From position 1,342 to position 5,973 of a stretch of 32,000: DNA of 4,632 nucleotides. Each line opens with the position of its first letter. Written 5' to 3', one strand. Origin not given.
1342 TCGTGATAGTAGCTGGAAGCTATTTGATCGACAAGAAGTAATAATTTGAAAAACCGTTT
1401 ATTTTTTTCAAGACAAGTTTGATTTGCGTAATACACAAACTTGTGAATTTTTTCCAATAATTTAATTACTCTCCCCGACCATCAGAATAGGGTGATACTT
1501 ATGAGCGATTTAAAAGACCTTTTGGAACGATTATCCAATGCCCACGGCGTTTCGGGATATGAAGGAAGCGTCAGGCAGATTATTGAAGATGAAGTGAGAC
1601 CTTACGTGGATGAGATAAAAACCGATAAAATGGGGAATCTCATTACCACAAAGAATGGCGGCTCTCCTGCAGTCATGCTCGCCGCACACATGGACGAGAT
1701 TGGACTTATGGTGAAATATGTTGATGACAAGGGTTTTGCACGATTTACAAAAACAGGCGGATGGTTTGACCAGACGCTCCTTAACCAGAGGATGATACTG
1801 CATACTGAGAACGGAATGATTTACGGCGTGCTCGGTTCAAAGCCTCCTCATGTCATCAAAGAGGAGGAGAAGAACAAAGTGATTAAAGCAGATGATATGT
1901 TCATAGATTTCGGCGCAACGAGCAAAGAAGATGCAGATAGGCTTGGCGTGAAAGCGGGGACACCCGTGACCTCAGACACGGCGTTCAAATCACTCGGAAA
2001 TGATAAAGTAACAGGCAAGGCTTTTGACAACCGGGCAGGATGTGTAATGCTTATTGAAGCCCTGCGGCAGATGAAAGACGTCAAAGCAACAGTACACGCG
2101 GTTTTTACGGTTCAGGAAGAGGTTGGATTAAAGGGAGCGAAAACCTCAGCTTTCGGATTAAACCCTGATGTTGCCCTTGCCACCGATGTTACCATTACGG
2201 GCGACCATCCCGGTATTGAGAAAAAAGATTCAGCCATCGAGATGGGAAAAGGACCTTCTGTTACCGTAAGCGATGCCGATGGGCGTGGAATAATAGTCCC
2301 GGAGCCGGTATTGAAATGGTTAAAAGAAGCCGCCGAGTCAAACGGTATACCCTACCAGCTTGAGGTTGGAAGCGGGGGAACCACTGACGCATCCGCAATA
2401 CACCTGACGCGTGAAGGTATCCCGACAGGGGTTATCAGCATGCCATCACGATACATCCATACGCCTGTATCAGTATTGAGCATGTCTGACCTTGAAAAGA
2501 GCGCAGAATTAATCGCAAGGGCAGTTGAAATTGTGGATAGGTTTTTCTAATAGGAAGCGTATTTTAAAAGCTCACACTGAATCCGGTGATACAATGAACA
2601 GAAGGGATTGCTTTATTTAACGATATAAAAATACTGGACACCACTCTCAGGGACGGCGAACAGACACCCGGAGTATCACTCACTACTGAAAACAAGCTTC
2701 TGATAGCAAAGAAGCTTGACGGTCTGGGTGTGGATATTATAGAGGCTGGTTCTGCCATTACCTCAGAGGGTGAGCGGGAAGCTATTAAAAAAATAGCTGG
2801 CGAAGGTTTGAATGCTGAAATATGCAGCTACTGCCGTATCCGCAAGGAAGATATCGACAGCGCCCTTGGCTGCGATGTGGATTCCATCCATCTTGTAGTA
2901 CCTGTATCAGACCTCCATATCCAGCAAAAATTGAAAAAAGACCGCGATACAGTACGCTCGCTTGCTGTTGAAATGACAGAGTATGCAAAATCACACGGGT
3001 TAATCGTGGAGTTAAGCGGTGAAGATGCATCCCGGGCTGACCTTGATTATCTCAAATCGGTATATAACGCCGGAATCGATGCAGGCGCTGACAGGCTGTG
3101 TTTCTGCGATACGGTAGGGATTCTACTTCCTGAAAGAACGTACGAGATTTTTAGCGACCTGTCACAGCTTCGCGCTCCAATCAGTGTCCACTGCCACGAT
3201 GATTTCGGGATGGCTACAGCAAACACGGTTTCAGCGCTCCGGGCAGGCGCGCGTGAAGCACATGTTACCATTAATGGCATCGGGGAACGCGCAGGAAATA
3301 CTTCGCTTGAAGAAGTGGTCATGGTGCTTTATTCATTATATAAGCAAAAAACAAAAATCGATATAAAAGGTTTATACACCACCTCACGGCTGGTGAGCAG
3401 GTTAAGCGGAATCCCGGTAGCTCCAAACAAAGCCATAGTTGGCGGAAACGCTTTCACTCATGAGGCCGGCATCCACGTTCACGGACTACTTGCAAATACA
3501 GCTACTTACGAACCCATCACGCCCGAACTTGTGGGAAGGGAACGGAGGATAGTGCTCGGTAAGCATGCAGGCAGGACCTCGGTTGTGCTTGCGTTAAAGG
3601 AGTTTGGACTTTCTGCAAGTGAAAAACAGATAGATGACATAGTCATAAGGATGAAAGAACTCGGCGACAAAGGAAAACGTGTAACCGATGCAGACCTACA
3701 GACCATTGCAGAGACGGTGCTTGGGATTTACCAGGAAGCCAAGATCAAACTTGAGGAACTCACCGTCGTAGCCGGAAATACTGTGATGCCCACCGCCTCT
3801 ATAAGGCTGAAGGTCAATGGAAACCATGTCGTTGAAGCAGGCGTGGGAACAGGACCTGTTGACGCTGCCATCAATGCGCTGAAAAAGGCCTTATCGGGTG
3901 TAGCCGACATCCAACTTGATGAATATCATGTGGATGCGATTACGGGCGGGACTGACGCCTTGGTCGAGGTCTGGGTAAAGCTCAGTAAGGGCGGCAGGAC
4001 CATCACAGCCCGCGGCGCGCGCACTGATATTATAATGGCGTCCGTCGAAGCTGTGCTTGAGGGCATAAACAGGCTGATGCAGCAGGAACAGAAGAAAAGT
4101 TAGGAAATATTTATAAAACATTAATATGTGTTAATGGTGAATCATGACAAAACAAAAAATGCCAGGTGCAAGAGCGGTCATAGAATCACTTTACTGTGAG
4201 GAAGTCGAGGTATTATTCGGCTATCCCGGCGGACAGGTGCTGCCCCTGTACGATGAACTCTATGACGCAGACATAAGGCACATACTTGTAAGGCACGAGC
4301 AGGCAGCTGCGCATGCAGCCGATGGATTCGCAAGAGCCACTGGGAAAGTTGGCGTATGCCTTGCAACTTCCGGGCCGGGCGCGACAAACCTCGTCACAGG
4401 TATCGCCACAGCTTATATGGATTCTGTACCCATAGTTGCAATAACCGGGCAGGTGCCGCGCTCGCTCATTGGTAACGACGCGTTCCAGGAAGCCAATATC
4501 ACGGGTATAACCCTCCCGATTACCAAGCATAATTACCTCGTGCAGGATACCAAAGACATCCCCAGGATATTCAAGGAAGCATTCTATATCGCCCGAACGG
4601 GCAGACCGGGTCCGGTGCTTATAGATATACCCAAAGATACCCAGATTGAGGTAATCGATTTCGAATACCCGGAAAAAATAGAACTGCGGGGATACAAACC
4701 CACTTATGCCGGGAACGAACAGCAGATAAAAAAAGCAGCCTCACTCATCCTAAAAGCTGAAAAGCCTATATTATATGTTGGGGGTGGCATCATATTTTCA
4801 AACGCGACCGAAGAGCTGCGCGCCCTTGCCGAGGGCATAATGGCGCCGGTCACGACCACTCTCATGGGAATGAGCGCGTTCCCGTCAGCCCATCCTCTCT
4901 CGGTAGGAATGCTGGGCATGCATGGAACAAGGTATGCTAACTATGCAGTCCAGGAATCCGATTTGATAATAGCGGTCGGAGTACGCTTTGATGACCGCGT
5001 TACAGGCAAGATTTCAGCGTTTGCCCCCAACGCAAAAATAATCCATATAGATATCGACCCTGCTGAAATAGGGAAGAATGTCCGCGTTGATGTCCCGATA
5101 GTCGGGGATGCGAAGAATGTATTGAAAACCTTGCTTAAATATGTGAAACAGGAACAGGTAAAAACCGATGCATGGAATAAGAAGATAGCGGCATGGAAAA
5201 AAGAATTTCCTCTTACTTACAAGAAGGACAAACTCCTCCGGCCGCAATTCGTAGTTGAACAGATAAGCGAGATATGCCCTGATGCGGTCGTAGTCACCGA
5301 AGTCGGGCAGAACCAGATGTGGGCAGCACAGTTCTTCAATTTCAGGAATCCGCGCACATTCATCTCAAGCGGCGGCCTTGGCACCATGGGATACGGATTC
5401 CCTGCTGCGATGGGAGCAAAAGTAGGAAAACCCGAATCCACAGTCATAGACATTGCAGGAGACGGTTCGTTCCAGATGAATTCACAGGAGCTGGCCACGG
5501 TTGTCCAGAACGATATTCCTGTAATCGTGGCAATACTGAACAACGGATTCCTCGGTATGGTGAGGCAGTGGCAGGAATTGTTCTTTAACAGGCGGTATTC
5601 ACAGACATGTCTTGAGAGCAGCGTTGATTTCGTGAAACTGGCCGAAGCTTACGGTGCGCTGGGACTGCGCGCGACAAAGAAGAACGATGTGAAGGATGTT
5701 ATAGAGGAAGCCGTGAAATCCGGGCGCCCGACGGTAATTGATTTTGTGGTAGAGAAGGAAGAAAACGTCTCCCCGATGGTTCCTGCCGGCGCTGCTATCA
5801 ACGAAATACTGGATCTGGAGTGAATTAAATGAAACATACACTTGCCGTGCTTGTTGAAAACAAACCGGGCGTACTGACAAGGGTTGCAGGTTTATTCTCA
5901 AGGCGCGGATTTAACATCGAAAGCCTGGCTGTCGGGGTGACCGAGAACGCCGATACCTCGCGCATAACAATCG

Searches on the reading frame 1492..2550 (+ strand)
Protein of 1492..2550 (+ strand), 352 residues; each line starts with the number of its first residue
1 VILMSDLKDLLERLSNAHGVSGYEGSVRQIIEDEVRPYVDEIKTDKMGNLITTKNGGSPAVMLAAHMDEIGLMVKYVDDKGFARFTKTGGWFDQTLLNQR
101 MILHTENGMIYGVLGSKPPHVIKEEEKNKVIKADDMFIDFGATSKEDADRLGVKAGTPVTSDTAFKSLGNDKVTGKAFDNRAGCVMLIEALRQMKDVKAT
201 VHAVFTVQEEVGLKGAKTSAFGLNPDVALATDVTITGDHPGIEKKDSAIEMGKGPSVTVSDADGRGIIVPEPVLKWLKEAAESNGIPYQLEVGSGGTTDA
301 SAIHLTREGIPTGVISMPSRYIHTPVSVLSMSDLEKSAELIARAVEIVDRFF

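Call 44: search_protein_families(library=pfam, proteins=[window:1492-2550:+], max_evalue=0.0001)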
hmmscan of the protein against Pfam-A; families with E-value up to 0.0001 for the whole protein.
window:1492-2550:+ (352 aa): 3 families
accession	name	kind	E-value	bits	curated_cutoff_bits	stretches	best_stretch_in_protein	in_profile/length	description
PF05343.19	Peptidase_M42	-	2.4e-106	355.5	23.2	1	48-340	1-292/292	M42 glutamyl aminopeptidase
PF01546.33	Peptidase_M20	-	6.6e-14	52.7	24.6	1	171-346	26-205/206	Peptidase family M20/M25/M40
PF04389.22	Peptidase_M28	-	8e-07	29.4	21.3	1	177-328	30-173/193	Peptidase family M28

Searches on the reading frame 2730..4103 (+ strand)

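Call 44: search_protein_families(library=pfam, proteins=[window:2730-4103:+], max_evalue=0.0001)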
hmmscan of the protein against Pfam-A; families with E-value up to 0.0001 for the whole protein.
window:2730-4103:+ (457 aa): 3 families
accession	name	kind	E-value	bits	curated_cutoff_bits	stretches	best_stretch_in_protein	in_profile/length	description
PF00682.25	HMGL-like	-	4.9e-63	213.4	29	1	2-222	38-260/260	HMGL-like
PF08502.15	LeuA_dimer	-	4.4e-40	137.1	24.9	1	317-450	1-131/131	LeuA allosteric (dimerisation) domain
PF22617.1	HCS_D2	-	1.6e-26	92.9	27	1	236-316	1-82/82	Homocitrate synthase post-HMGL domain-like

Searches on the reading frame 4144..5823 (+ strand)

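Call 44: search_protein_families(library=pfam, proteins=[window:4144-5823:+], max_evalue=0.0001)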
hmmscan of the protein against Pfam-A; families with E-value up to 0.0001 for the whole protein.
window:4144-5823:+ (559 aa): 3 families
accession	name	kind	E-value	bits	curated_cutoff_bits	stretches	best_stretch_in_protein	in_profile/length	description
PF02775.26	TPP_enzyme_C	-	2.3e-57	193.5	21.9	1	387-534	2-151/151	Thiamine pyrophosphate enzyme, C-terminal TPP binding domain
PF00205.28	TPP_enzyme_M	-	2.5e-55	186.4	30.4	1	195-330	1-137/137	Thiamine pyrophosphate enzyme, central domain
PF02776.23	TPP_enzyme_N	-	2.3e-39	134.3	26.8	1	6-119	1-116/119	Thiamine pyrophosphate enzyme, N-terminal TPP binding domain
